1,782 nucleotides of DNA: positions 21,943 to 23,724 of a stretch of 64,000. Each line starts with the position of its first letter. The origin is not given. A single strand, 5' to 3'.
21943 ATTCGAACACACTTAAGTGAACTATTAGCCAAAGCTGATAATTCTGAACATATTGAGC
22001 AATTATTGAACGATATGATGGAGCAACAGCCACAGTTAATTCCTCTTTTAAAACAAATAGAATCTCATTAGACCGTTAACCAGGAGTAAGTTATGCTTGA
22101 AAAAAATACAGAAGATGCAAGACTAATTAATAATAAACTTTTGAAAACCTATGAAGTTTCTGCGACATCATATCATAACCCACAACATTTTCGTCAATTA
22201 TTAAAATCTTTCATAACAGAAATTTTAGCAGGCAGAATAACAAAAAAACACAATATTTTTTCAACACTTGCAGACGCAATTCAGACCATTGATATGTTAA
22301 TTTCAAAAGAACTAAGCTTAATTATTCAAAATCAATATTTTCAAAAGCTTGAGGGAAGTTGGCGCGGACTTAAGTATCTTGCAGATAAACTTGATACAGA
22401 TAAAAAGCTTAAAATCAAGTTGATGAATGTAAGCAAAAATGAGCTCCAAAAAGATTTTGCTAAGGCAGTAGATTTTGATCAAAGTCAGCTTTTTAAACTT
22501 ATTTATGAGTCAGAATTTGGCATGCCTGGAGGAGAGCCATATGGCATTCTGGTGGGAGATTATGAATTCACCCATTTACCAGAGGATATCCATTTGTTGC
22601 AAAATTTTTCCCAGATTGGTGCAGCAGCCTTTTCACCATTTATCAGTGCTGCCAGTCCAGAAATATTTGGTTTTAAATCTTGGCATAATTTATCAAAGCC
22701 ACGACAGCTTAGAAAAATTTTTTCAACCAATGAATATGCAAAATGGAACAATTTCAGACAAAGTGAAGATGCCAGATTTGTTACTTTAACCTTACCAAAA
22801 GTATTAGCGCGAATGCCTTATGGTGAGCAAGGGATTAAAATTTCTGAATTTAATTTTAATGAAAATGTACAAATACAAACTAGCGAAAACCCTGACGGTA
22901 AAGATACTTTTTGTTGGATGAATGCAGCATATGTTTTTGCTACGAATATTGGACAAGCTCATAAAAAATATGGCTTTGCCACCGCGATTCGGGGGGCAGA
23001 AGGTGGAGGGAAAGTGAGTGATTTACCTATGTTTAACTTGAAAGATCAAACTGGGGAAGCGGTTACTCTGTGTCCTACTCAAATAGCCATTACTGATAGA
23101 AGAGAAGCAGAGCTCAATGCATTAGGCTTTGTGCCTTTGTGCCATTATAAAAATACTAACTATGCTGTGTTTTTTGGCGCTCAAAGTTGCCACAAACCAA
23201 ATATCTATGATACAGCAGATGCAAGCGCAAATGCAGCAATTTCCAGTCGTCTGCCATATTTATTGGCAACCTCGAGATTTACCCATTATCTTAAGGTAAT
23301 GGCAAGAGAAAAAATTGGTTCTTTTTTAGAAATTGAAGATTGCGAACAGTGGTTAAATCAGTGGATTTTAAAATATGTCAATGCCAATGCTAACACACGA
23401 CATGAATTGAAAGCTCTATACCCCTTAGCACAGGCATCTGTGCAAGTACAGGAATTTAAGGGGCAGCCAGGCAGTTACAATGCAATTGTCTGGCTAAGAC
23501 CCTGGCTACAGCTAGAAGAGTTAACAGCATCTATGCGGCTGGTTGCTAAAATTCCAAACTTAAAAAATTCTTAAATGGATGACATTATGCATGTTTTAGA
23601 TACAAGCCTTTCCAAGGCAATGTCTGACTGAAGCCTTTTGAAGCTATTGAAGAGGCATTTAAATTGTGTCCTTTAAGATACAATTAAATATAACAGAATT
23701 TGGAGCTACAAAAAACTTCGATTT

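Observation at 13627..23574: Complete-looking T6SS-i core locus (hcp; tssJ-K-L-M-A-B-C) in a Legionella-like genome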

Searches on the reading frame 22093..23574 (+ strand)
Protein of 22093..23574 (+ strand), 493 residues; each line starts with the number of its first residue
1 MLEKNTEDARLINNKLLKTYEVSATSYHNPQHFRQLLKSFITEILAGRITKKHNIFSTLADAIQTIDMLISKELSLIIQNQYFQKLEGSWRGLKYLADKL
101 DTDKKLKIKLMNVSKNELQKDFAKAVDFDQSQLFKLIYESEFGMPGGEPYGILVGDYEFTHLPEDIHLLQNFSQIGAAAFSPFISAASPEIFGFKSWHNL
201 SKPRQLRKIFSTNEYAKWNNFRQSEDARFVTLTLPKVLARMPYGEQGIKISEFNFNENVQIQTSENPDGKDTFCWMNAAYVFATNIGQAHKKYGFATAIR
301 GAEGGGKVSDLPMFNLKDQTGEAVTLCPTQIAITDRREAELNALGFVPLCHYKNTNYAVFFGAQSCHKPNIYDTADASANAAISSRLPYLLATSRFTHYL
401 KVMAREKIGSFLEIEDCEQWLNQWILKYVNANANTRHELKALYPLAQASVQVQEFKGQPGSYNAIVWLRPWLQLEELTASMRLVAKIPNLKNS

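Call 3: search_protein_families(library=pfam, proteins=[window:22093-23574:+], max_evalue=0.01)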
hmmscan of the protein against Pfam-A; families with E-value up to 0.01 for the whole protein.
window:22093-23574:+ (493 aa): 2 families
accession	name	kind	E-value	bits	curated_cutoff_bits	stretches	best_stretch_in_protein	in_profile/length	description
PF05943.17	VipB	-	2.9e-122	407.9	27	1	62-367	3-301/301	EvpB/VC_A0108, tail sheath N-terminal domain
PF18945.5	VipB_2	-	1.1e-41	142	27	1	377-487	2-112/112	EvpB/VC_A0108, tail sheath gpW/gp25-like domain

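Call 4: search_protein_families(library=ncbifam, proteins=[window:22093-23574:+], max_evalue=0.01)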
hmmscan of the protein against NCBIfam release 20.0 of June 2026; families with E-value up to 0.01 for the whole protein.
window:22093-23574:+ (493 aa): 1 family
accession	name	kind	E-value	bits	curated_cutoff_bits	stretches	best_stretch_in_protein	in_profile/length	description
TIGR03355.1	VI_chp_2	equivalog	1.5e-186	620.9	271.5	1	28-488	19-473/473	type VI secretion system contractile sheath large subunit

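Call 11: find_related_loci(query=window:22093-23574:+, collection=genome_contigs, flank=10000)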
Query window:22093-23574:+ (493 aa) in genome_contigs; peptide patterns used: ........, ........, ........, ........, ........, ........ (x = any residue, [..] = any of these).
73 stretches matched a pattern; 33 encode a relative of the query (tblastn E <= 1e-3); 33 distinct loci.
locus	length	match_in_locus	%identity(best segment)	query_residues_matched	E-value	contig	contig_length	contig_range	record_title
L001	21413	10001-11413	58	22-490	0e+0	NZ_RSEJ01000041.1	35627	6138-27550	Photobacterium alginatilyticum strain P03D4 scaffold_40, whole genome shotgun sequence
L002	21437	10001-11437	56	14-490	0e+0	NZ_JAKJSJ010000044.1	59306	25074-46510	Photobacterium makurazakiensis strain JAMM0395 JAMM0395_scaffold_35, whole genome shotgun sequence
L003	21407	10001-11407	56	22-488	0e+0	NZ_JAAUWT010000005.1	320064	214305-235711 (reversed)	Vibrio sp. S9_S30 contig00005, whole genome shotgun sequence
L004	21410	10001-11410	57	22-489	0e+0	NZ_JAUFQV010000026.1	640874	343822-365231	Vibrio tapetis subsp. quintayensis strain CECT 8851 platanus_K_25_97_26, whole genome shotgun sequence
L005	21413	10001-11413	57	22-490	0e+0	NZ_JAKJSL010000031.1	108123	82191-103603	Photobacterium nomapromontoriensis strain JAMM1727 JAMM1727_scaffold_16, whole genome shotgun sequence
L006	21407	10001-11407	56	22-488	0e+0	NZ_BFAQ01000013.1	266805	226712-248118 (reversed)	Vibrio penaeicida strain TUMSAT-NU1 contig_13, whole genome shotgun sequence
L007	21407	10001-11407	56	24-490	0e+0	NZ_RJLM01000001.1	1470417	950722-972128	Photobacterium chitinilyticum strain BEI247 scaffold_0, whole genome shotgun sequence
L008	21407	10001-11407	56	22-488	0e+0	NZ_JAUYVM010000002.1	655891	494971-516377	Vibrio penaeicida strain 6E01 GLLLNBMG_2, whole genome shotgun sequence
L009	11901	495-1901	57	22-488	0e+0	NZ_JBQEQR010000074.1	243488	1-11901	Vibrio sp. WZ-1 k141_117, whole genome shotgun sequence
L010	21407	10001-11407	57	24-490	0e+0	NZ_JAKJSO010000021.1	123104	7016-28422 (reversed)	Photobacterium kagoshimensis strain JAMM2471 JAMM2471_scaffold_13, whole genome shotgun sequence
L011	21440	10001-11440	55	13-490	0e+0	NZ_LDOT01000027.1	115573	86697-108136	Photobacterium aquae strain CGMCC 1.12159 contig0027, whole genome shotgun sequence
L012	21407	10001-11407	56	22-488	0e+0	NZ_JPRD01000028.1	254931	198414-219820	Vibrio owensii CAIM 1854 = LMG 25443 strain DY05 contig_28, whole genome shotgun sequence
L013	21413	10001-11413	56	22-490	0e+0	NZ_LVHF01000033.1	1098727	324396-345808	Photobacterium jeanii strain R-40508 scaffold9, whole genome shotgun sequence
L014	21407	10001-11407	56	22-488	0e+0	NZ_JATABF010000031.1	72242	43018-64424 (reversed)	Vibrio sp. M260121 M260121_31, whole genome shotgun sequence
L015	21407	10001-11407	56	22-488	0e+0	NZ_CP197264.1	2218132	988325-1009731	Vibrio harveyi strain DSM-19623 chromosome 2, complete sequence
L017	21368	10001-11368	56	36-490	0e+0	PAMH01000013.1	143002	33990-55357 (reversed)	MAG: Legionellales bacterium isolate SAT3 240984, whole genome shotgun sequence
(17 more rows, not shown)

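Call 17: find_encoding_contigs(protein=window:22093-23574:+, flank=10000, max_places=6)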
Protein window:22093-23574:+ (493 aa): 1 contig read that carries it; 1 place shown.
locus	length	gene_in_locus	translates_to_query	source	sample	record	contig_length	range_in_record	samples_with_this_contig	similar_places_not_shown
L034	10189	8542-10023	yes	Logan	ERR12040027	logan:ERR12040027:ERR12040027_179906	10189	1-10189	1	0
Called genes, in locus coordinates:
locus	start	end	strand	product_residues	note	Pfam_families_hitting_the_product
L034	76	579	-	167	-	PF05638:T6SS_HCP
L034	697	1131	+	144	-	-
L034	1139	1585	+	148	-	PF12790:T6SS-SciN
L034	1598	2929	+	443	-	PF05936:T6SS_VasE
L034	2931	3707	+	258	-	PF09850:DotU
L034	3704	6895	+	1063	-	PF14331:IcmF-related_N, PF06761:IcmF-related, PF21070:IcmF_helical (weak), PF06744:IcmF_C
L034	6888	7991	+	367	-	PF06812:ImpA_N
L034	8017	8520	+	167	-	PF05591:T6SS_VipA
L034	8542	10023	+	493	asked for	PF05943:VipB, PF18945:VipB_2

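Call 27: search_protein_families(library=pfam, proteins=[L015:6769-7464:+, L015:7436-8269:+, L015:11423-12991:+, L015:13001-13798:+, L015:13807-14271:+, L015:17064-19619:+, L017:11532-13184:-, L017:13181-13780:-, L017:1328-2221:+, L017:15895-17130:+], max_evalue=0.001)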
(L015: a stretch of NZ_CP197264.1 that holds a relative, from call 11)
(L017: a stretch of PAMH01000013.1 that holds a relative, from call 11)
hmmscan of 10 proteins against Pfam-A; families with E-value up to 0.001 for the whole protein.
L015:6769-7464:+ (231 aa): 1 family
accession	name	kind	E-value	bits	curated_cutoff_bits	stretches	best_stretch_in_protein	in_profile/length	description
PF09867.14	TagF_N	-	2.3e-39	134.9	27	1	11-139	1-132/135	TagF N-terminal domain, Type VI secretion system-associated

L015:7436-8269:+ (277 aa): 3 families
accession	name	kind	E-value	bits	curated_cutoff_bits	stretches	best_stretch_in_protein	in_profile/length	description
PF13672.11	PP2C_2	-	9.6e-19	68.2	24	1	33-225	12-194/209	Protein phosphatase 2C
PF00481.26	PP2C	-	3e-06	27.5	20.3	1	44-148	35-141/255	Protein phosphatase 2C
PF07228.17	SpoIIE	-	2e-05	25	25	1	47-267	8-186/192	Stage II sporulation protein E (SpoIIE)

L015:11423-12991:+ (522 aa): 2 families
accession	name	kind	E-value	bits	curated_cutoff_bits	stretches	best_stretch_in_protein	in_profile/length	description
PF05943.17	VipB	-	4.8e-102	341.5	27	1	86-396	3-301/301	EvpB/VC_A0108, tail sheath N-terminal domain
PF18945.5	VipB_2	-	1.5e-41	141.5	27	1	407-516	3-112/112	EvpB/VC_A0108, tail sheath gpW/gp25-like domain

L015:13001-13798:+ (265 aa): 1 family
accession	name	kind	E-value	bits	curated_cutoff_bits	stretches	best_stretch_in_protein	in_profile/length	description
PF07024.18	ImpE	-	1.9e-33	115.5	25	1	141-258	3-121/122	ImpE protein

L015:13807-14271:+ (154 aa): 1 family
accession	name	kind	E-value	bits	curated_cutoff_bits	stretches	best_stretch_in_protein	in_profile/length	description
PF04965.19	GPW_gp25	-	4.4e-16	58.9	27.2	1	30-127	2-92/96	Baseplate wedge protein gp25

L015:17064-19619:+ (851 aa): 17 families
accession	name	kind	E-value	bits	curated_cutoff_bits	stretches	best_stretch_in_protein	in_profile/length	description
PF07724.20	AAA_2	-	1.5e-53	181.7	27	1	583-749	1-164/166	AAA domain (Cdc48 subfamily)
PF17871.7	AAA_lid_9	-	1.2e-28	99.5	22.8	1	349-443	2-96/104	AAA lid domain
PF00004.35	AAA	-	9.3e-20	71.9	21.2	2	209-340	2-124/131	ATPase family associated with various cellular activities (AAA)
PF13191.12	AAA_16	-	1e-12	49.3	32.6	1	186-287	2-142/167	AAA ATPase domain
PF07728.20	AAA_5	-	4.8e-12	46.5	22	1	588-709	2-125/139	AAA domain (dynein-related subfamily)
PF10431.15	ClpB_D2-small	-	2.1e-09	37.7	21.9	1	756-830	1-74/81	C-terminal, D2-small domain, of ClpB protein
PF13401.12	AAA_22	-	3.4e-08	34.3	27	0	204-293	4-97/130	AAA domain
PF00158.32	Sigma54_activat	-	6.8e-07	29.5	20.2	1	568-705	5-142/168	Sigma-54 interaction domain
PF20720.3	nSTAND3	-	1.1e-06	28.9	27.2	0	580-626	12-56/155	Novel STAND NTPase 3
PF13604.12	AAA_30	-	1.4e-05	25.4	27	0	200-286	13-97/191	AAA domain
PF13481.12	AAA_25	-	6.5e-05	23.1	27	0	208-281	36-107/195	AAA domain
PF02861.25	Clp_N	-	7e-05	23.3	20.7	1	24-74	1-51/53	Clp amino terminal domain, pathogenicity island component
PF12775.13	AAA_7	-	9.3e-05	22.5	25.8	0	587-631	35-79/181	P-loop containing dynein motor region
PF01637.24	ATPase_2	-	0.00013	22.3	33.2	0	581-629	16-64/225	ATPase domain predominantly from Archaea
PF25199.1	nSTAND_NTPase5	-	0.00047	20.4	34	0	566-621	24-78/145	Novel STAND NTPase 5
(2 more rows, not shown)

L017:11532-13184:- (550 aa): 2 families
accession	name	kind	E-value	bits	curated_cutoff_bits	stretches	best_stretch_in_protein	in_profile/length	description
PF03109.22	ABC1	-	1e-77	261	22.9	1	93-341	1-244/244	ABC1 atypical kinase-like domain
PF01163.29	RIO1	-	0.00053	20.1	22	0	220-335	67-179/187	RIO domain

L017:13181-13780:- (199 aa): 1 family
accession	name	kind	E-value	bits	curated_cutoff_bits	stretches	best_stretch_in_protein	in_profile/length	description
PF02036.22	SCP2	-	3.1e-15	56.8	21.3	1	13-111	1-101/101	SCP-2 sterol transfer family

L017:1328-2221:+ (297 aa): 0 families

L017:15895-17130:+ (411 aa): 4 families
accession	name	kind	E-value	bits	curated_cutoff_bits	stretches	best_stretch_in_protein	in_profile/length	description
PF07690.21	MFS_1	-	4.4e-42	144.7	33.4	1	31-368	2-341/347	Major Facilitator Superfamily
PF00083.30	Sugar_tr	-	8.8e-14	51.7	22.3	1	58-204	44-195/452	Sugar (and other) transporter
PF06609.19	TRI12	-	2.3e-07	30.1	23.2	1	47-209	66-227/599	Fungal trichothecene efflux pump (TRI12)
PF13347.12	MFS_2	-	1.4e-06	27.6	27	1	27-142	226-343/427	MFS/sugar transport protein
